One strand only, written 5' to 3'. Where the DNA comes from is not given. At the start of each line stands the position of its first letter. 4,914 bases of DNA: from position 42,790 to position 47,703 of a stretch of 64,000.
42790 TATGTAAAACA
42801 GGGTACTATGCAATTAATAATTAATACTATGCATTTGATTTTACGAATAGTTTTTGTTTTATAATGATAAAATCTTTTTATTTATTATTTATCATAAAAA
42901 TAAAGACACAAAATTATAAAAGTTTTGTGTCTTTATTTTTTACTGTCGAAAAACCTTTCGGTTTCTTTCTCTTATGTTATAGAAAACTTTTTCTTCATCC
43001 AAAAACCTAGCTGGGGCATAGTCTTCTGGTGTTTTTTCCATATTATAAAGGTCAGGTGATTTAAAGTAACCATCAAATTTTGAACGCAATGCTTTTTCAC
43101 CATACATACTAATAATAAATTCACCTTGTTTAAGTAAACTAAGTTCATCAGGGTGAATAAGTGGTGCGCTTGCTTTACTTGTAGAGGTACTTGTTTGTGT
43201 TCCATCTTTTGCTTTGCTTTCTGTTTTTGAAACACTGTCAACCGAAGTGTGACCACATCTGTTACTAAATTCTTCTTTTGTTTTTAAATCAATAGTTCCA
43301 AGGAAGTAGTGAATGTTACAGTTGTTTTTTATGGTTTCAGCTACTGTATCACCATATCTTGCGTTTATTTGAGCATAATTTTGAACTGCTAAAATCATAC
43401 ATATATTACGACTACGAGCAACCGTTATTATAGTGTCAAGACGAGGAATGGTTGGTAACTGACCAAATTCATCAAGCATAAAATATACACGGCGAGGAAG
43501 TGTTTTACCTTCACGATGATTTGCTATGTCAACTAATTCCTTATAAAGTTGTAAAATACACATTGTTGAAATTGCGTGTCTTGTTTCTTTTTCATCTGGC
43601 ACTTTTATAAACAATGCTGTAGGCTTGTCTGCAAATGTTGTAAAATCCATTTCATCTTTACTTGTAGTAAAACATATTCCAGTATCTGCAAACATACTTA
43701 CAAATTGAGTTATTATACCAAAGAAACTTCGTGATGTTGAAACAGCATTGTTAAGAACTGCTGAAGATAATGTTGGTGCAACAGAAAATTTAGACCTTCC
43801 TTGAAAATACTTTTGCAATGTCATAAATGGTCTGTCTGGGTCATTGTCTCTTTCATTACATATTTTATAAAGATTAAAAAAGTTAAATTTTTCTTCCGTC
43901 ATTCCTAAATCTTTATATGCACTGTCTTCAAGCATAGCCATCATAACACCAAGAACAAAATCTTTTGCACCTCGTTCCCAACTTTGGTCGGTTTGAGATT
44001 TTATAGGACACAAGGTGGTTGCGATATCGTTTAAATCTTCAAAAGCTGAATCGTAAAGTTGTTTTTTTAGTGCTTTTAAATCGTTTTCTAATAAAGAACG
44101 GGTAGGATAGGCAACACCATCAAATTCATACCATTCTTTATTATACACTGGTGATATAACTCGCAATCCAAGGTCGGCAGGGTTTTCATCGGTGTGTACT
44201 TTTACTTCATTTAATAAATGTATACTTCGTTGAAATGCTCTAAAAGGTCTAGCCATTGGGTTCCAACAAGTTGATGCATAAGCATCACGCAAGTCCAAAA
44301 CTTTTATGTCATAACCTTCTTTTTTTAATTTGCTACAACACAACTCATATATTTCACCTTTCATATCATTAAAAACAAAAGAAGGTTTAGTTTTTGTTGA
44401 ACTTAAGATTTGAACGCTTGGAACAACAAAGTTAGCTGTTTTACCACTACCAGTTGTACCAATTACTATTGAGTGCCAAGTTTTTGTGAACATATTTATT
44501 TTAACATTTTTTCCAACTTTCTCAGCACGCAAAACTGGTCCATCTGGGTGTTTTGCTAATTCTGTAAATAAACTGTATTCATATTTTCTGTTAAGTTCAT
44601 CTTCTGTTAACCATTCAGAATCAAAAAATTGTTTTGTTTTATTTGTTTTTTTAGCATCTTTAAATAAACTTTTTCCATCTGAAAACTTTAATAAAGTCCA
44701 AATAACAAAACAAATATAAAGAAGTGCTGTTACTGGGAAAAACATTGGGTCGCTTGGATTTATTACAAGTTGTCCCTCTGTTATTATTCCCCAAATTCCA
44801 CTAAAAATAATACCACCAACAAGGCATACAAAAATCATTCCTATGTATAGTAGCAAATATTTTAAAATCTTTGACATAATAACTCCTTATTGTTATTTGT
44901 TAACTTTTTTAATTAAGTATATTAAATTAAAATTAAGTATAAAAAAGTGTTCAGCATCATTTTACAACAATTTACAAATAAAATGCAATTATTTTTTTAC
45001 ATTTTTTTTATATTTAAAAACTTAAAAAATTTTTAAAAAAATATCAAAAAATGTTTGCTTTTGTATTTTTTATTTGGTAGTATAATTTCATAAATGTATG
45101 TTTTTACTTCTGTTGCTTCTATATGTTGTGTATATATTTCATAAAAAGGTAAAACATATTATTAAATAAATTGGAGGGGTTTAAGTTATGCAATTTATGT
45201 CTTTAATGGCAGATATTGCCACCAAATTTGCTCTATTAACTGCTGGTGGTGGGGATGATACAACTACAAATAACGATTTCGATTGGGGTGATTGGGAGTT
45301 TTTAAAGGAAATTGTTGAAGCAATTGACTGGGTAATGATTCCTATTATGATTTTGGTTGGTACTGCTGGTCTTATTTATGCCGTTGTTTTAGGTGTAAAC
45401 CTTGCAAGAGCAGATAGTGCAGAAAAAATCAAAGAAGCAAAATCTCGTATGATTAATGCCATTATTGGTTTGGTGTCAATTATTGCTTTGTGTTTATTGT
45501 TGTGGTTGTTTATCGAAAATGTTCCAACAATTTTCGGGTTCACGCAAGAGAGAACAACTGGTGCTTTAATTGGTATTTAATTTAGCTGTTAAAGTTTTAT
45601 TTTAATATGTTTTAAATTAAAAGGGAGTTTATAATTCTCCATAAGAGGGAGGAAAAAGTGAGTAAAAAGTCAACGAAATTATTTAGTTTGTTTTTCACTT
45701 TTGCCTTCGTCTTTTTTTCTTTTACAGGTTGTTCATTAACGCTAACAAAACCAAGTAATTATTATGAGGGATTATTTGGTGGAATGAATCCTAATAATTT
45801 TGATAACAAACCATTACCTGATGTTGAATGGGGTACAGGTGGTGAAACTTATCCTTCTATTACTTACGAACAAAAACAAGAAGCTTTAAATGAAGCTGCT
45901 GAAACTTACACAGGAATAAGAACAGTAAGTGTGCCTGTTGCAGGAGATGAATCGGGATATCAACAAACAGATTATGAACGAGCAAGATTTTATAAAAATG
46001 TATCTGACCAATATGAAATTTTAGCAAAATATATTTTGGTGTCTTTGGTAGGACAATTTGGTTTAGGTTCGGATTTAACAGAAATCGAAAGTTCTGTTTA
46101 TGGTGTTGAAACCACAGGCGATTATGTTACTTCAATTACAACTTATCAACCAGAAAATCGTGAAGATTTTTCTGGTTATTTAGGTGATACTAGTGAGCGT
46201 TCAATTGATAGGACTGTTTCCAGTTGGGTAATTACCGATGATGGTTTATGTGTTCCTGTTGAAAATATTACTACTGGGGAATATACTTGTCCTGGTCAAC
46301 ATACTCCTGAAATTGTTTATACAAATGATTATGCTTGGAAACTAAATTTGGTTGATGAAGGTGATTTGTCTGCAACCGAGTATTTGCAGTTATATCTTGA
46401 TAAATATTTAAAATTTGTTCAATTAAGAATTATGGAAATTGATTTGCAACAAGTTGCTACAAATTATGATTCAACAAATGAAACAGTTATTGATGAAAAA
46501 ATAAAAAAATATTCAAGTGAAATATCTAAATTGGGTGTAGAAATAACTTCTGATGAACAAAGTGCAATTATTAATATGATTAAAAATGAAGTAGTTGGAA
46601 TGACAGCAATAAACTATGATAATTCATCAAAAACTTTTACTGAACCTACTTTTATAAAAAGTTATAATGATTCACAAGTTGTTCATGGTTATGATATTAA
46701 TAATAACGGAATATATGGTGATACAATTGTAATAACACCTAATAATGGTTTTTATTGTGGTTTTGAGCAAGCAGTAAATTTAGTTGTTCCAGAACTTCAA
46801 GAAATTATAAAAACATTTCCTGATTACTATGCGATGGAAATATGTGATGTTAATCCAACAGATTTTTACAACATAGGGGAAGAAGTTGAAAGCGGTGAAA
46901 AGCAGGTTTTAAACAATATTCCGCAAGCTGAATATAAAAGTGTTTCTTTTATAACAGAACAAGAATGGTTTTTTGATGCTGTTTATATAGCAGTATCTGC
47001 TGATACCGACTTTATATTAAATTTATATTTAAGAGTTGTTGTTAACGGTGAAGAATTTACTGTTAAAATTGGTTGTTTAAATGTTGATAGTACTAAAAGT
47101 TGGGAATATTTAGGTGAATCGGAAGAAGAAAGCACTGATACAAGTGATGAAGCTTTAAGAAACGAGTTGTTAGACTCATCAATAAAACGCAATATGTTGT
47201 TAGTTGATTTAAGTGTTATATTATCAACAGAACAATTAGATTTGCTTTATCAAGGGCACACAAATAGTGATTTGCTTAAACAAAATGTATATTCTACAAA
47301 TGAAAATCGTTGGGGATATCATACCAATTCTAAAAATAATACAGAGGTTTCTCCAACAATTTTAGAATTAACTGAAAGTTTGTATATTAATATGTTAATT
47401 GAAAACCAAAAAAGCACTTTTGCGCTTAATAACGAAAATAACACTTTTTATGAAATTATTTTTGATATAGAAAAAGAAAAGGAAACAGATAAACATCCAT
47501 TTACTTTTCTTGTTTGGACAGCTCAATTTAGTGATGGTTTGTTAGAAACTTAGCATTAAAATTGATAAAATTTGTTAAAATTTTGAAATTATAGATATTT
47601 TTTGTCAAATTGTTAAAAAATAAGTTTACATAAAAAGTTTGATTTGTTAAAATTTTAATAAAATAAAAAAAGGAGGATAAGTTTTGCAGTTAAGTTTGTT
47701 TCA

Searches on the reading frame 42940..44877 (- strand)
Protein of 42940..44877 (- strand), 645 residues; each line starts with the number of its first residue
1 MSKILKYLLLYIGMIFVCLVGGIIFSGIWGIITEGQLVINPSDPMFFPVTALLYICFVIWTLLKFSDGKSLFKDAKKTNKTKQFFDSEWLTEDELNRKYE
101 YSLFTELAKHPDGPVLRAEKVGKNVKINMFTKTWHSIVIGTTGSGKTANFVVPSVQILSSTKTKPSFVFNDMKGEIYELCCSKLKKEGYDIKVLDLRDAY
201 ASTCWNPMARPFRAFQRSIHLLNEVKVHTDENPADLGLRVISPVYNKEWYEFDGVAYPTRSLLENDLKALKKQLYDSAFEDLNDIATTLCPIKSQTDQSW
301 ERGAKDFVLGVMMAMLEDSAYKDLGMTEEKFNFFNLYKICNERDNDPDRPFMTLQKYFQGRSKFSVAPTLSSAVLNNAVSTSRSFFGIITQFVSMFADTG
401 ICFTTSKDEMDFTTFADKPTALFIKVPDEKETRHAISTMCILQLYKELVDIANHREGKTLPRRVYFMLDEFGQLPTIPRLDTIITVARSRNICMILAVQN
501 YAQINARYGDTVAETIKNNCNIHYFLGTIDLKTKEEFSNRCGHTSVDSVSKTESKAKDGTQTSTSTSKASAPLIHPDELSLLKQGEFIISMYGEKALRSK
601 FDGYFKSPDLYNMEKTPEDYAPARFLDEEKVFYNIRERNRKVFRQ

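Call 10: search_protein_families(library=pfam, proteins=[window:42940-44877:-], max_evalue=0.001)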
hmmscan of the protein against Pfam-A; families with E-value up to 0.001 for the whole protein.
window:42940-44877:- (645 aa): 3 families
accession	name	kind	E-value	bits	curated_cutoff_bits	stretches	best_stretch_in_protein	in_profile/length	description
PF02534.20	T4SS-DNA_transf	-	3.4e-47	161.8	20.1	1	121-614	34-455/468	Type IV secretory system Conjugative DNA transfer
PF12696.13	TraG-D_C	-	4.1e-31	108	22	1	463-583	1-125/126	TraM recognition site of TraD and TraG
PF10412.15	TrwB_AAD_bind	-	7.3e-26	91.4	20.5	1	280-591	88-375/387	Type IV secretion-system coupling protein DNA-binding domain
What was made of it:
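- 42940..44877 (-): VirD4-type coupling protein, the upstream co-directional neighbour of the giant gene. Pfam T4SS-DNA_transf, TraG-D_C and TrwB_AAD_bind (call 10).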

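Call 41: search_protein_families(library=ncbifam, proteins=[window:42940-44877:-], max_evalue=0.01)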
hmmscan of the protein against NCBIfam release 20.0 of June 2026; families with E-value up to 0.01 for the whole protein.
window:42940-44877:- (645 aa): 14 families
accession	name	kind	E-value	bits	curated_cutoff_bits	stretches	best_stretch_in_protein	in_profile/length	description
NF045973.1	conju_CD1115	equivalog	1.8e-80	270.9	250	2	283-600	112-431/442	VirD4-like conjugal transfer protein, CD1115 family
NF010394.0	PRK13822.1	subfamily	3.6e-17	62.4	443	1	448-613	464-630/643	conjugal transfer coupling protein TraG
NF010424.0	PRK13850.1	equivalog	3.9e-17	61.7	681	1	393-606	322-532/670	type IV secretion system ATPase VirD4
TIGR02767.1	TraG-Ti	equivalog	1.9e-15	56.8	686.2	1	413-610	420-614/623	Ti-type conjugative transfer system protein TraG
TIGR02759.1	TraD_Ftype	equivalog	3.6e-15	55.7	521.35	1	461-584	406-531/566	type IV conjugative transfer system coupling protein TraD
NF010453.0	PRK13880.1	subfamily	1.6e-14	53.1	586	2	295-580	268-559/630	conjugal transfer coupling protein TraG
NF041326.1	Bacteroid_MobC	subfamily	5.7e-14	51.4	900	1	441-588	438-576/655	conjugal transfer protein MobC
NF010472.0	PRK13897.1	equivalog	8.1e-12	44.5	728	2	397-606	343-552/657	type IV secretion system component VirD4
TIGR03743.1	SXT_TraD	subfamily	1.3e-11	43.7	366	1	434-599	455-631/636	conjugative transfer system coupling protein TraD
NF010450.0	PRK13876.1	subfamily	3.3e-10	38.8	674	1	369-619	307-558/667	IncP-type conjugal transfer protein TraG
NF010254.0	PRK13700.1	subfamily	8.8e-08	31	1221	1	457-568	413-524/735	F-type conjugal transfer protein TraD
NF041447.1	TrbC_conju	equivalog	5.3e-07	28.5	800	1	466-595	433-564/685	F-type conjugative transfer protein TrbC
NF041017.1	DNA_import_CedB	equivalog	4.7e-05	22.2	700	1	131-195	273-331/590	DNA import protein CedB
TIGR00929.1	VirB4_CagE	subfamily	0.004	15.4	643.1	0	457-553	633-728/792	VirB4 family type IV secretion/conjugal transfer ATPase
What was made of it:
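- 42940..44877 (-): NCBIfam conju_CD1115, 271 bits against a cutoff of 250 (call 41).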

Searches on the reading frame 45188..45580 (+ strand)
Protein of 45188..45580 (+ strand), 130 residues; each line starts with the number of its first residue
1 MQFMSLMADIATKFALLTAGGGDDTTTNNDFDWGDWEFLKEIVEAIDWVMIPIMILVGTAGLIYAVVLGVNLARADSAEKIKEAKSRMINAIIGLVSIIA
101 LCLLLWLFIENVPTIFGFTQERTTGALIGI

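Call 10: search_protein_families(library=pfam, proteins=[window:45188-45580:+], max_evalue=0.001)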
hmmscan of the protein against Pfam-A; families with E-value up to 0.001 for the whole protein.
window:45188-45580:+ (130 aa): 1 family
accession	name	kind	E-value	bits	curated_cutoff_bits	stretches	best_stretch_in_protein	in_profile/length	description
PF18895.5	T4SS_pilin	-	9.3e-07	29.3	26.6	1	40-100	3-63/71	Type IV secretion system pilin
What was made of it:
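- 45188..45580 (+): VirB2-like T4SS pilin candidate with 2 TM segments. Pfam PF18895, E = 9e-7 (call 10).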

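Call 41: search_protein_families(library=ncbifam, proteins=[window:45188-45580:+], max_evalue=0.01)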
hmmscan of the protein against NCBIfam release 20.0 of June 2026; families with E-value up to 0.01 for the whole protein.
window:45188-45580:+ (130 aa): 1 family
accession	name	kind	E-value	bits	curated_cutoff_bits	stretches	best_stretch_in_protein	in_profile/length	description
NF045849.1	ICE_MMCAP2_0565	equivalog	7.8e-09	35.1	40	1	40-110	7-78/80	Mbov_0395 family pilin-like conjugal transfer protein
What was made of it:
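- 45188..45580 (+): NCBIfam Mbov_0395 family, 35 bits, below the cutoff of 40 (call 41).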

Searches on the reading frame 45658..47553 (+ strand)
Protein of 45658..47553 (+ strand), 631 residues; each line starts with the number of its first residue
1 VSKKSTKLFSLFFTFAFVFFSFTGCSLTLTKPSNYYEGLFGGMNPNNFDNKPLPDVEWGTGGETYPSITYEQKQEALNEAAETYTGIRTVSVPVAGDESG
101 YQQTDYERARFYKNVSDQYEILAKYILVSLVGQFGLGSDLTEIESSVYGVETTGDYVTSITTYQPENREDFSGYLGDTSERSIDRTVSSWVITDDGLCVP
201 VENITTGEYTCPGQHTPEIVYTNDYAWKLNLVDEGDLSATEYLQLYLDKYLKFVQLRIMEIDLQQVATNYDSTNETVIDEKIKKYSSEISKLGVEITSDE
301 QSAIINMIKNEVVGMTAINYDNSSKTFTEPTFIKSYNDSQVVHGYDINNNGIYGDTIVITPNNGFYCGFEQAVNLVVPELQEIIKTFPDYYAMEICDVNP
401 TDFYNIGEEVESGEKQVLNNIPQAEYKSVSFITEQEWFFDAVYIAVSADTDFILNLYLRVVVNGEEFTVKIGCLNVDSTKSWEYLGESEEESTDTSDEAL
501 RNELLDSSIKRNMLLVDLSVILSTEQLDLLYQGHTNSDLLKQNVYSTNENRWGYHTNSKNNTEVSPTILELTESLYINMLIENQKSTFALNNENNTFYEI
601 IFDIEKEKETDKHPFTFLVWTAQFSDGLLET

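Call 10: search_protein_families(library=pfam, proteins=[window:45658-47553:+], max_evalue=0.001)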
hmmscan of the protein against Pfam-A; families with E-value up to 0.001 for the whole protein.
window:45658-47553:+ (631 aa): 0 families

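Call 41: search_protein_families(library=ncbifam, proteins=[window:45658-47553:+], max_evalue=0.01)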
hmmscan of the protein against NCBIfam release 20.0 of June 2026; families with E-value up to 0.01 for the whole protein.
window:45658-47553:+ (631 aa): 1 family
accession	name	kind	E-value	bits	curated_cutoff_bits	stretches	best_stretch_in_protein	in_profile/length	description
TIGR02536.1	eut_hyp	hypoth_equivalog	0.0076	15.9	152.6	1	267-318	102-150/207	TIGR02536 family ethanolamine utilization protein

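Call 80: search_protein_families(library=phrogs, proteins=[window:45658-47553:+], max_evalue=0.01)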
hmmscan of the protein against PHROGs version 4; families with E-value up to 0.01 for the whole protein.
window:45658-47553:+ (631 aa): 1 family
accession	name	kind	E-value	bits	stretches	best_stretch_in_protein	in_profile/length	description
phrog_14930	-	unknown function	0.0069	18.1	0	345-427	5-84/108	-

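Call 82: search_solved_structures(query=window:45658-47553:+, max_evalue=1)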
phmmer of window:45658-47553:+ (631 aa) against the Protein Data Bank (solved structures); distinct sequences matched with E-value up to 1: 1.
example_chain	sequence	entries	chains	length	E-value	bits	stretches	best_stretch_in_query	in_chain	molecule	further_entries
1gvh_A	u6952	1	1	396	0.63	11.7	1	115-215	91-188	FLAVOHEMOPROTEIN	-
